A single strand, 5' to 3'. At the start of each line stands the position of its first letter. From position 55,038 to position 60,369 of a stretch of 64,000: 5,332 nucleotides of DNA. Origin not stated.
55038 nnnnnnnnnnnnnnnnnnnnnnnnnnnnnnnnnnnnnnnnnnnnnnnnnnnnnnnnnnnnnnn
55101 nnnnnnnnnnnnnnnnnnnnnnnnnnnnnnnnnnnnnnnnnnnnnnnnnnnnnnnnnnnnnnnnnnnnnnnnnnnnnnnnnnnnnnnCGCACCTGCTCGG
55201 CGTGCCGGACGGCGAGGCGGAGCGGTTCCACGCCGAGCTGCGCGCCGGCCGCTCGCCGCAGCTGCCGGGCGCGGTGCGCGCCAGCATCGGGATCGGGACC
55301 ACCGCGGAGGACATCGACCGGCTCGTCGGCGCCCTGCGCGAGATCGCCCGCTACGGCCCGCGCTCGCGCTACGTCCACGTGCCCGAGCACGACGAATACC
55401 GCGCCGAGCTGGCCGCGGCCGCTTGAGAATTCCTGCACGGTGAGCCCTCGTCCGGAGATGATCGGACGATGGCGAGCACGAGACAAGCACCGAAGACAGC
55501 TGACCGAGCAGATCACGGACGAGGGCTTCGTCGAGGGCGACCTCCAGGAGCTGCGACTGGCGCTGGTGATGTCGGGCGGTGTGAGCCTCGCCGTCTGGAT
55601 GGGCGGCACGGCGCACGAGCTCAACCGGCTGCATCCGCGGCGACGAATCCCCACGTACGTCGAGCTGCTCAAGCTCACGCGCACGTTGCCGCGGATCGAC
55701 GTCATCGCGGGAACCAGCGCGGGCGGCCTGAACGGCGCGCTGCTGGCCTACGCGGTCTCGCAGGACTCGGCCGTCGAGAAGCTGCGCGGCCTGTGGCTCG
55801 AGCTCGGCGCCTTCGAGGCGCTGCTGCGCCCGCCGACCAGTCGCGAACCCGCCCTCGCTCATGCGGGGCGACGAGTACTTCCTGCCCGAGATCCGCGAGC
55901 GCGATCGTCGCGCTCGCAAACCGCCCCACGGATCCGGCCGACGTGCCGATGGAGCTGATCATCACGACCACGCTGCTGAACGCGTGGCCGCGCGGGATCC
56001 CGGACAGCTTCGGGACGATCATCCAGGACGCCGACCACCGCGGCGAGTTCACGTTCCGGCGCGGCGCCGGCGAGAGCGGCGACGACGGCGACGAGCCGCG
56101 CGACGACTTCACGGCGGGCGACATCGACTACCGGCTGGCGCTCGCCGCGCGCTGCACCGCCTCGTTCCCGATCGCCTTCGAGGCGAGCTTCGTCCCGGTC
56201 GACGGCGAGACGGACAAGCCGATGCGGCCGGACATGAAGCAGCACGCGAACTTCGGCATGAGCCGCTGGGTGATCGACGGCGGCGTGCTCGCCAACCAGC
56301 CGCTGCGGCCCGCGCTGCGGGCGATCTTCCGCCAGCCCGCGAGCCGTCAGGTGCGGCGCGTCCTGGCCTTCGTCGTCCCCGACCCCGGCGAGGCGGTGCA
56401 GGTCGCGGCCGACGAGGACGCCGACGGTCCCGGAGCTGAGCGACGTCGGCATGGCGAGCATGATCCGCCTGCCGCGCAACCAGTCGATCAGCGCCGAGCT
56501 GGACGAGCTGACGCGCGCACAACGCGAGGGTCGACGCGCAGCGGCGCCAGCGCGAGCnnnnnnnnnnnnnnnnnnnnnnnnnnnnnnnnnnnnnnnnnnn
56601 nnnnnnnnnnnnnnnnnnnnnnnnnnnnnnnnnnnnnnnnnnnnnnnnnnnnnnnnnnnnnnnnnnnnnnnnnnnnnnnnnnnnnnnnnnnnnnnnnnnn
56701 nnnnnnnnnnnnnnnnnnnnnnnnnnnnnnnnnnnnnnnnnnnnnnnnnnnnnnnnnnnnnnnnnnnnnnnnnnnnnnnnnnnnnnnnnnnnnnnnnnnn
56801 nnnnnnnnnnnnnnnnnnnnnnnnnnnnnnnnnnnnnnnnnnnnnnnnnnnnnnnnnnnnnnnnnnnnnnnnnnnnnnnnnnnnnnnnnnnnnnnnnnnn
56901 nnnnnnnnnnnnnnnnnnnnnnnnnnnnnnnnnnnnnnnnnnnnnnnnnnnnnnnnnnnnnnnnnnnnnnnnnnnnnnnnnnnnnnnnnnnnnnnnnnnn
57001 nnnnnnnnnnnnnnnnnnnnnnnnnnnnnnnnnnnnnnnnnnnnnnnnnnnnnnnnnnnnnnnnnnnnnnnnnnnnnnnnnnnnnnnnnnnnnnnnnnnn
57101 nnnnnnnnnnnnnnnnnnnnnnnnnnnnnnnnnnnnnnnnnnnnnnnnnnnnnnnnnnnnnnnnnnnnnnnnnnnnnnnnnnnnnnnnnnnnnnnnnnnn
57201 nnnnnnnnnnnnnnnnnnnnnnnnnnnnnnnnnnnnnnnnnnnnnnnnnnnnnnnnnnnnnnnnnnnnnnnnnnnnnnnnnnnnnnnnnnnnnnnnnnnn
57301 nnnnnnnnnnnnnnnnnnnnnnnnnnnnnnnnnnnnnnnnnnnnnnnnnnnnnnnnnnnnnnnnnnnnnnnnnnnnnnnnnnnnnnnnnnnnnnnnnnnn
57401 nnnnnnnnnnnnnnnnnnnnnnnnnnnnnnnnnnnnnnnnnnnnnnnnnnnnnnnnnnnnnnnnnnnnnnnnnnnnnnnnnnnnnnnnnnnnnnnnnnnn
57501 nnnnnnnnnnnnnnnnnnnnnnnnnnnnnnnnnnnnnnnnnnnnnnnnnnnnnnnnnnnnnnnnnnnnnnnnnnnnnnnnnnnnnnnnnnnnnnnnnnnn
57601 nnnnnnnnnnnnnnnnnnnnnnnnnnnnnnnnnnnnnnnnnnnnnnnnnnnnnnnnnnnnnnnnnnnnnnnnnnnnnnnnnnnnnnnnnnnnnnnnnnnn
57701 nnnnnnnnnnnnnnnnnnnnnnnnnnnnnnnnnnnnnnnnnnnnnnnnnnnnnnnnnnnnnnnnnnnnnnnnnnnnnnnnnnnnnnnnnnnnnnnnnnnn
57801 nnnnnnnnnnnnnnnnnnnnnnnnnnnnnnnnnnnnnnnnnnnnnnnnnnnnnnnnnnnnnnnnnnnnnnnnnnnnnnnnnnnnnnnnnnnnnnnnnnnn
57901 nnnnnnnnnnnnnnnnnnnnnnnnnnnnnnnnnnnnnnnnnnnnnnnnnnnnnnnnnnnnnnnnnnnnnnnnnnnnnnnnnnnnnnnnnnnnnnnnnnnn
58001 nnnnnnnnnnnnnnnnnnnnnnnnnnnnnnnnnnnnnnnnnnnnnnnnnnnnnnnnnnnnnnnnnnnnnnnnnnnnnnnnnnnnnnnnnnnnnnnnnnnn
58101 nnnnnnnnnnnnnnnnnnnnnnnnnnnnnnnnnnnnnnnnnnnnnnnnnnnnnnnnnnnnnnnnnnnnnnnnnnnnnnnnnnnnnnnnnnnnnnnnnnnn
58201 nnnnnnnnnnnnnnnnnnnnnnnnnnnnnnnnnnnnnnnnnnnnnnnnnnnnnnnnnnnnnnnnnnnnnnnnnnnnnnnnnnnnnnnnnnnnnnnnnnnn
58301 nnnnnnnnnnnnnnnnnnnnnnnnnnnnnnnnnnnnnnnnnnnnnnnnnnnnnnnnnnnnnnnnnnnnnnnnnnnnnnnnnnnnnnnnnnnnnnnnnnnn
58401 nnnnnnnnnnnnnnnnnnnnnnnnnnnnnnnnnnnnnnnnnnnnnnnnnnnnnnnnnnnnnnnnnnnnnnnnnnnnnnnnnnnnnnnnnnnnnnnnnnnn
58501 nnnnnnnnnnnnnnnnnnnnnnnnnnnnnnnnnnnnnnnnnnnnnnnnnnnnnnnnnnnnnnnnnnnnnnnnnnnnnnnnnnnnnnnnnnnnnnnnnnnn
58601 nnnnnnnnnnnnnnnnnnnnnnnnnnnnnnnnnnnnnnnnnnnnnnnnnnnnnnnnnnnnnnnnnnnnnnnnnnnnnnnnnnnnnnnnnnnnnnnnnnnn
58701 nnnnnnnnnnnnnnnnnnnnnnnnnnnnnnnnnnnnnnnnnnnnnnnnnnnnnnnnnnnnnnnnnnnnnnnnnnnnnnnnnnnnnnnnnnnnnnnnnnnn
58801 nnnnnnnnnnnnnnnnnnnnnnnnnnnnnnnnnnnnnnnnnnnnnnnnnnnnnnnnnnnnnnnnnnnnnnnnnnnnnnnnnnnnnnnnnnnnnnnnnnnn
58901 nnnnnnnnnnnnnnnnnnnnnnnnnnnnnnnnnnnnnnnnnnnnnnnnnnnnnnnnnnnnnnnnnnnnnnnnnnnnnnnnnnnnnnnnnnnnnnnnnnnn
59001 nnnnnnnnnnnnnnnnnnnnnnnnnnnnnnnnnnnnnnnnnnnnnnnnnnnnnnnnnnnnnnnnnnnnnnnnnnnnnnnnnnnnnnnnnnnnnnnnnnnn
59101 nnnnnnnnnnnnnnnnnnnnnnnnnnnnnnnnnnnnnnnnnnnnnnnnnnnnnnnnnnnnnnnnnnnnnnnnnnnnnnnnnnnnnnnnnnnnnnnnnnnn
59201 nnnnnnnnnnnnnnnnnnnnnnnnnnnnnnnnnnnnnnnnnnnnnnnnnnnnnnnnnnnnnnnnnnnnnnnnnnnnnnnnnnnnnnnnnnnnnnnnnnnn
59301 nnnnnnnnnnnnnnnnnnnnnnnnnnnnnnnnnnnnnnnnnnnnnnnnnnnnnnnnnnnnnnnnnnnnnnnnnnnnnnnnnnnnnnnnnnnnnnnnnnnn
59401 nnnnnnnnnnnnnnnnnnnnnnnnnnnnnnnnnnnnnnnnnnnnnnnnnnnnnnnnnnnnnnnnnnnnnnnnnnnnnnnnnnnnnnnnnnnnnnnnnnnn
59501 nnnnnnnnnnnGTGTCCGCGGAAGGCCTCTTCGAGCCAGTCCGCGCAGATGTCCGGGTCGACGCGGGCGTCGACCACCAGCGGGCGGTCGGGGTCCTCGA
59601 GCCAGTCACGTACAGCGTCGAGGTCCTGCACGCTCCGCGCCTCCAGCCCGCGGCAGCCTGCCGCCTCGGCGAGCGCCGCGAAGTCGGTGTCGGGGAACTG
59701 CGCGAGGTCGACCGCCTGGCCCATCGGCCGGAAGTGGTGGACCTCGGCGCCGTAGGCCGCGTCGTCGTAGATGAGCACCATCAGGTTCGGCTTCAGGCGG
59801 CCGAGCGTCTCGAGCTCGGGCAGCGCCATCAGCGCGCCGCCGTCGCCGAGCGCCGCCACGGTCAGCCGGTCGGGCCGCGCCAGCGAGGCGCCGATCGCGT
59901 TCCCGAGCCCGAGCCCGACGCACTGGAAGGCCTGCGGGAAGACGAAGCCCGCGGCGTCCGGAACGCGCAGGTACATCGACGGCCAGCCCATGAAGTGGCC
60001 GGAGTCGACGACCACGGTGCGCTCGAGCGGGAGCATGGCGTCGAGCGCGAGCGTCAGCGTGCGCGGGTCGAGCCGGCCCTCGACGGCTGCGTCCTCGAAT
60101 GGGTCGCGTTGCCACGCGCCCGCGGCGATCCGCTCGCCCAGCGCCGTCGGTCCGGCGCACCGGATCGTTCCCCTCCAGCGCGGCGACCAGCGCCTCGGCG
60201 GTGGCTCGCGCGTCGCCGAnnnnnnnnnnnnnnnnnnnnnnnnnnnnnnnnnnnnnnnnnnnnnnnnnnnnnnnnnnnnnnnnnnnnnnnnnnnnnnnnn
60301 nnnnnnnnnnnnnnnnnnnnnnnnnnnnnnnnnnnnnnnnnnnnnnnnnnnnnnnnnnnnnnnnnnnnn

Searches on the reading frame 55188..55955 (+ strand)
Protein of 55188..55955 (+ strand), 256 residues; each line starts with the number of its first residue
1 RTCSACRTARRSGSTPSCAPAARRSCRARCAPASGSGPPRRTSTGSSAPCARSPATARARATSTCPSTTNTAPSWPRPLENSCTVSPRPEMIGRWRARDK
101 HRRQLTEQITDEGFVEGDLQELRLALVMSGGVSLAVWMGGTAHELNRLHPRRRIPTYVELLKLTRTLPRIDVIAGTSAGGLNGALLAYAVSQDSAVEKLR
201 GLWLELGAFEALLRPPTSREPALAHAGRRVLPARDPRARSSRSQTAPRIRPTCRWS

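Call 39: search_protein_families(library=pfam, proteins=[window:55188-55955:+], max_evalue=0.01)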
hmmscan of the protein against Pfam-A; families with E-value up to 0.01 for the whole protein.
window:55188-55955:+ (256 aa): 1 family
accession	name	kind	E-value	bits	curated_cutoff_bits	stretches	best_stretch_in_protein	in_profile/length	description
PF01734.28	Patatin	-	3.6e-12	47.3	27.7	1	126-211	1-69/191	Patatin-like phospholipase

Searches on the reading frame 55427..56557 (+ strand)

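Call 39: search_protein_families(library=pfam, proteins=[window:55427-56557:+], max_evalue=0.01)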
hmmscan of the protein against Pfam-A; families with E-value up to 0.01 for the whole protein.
window:55427-56557:+ (377 aa): 1 family
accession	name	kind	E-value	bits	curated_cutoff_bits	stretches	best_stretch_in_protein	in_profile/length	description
PF01734.28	Patatin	-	5.3e-05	23.9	27.7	1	226-297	145-191/191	Patatin-like phospholipase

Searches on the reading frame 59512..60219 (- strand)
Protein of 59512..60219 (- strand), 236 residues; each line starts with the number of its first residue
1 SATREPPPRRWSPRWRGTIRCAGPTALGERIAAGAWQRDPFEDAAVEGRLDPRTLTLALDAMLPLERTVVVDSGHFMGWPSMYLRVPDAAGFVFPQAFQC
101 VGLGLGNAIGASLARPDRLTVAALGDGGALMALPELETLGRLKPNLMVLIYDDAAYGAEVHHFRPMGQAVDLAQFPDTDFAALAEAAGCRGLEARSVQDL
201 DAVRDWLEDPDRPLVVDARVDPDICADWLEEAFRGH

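Call 40: search_protein_families(library=pfam, proteins=[window:59512-60219:-], max_evalue=0.01)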
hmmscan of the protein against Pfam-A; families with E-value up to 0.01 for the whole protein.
window:59512-60219:- (236 aa): 1 family
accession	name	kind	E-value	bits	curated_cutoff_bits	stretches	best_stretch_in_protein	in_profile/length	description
PF02775.26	TPP_enzyme_C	-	2.7e-24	86.1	21.9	1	72-217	1-150/151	Thiamine pyrophosphate enzyme, C-terminal TPP binding domain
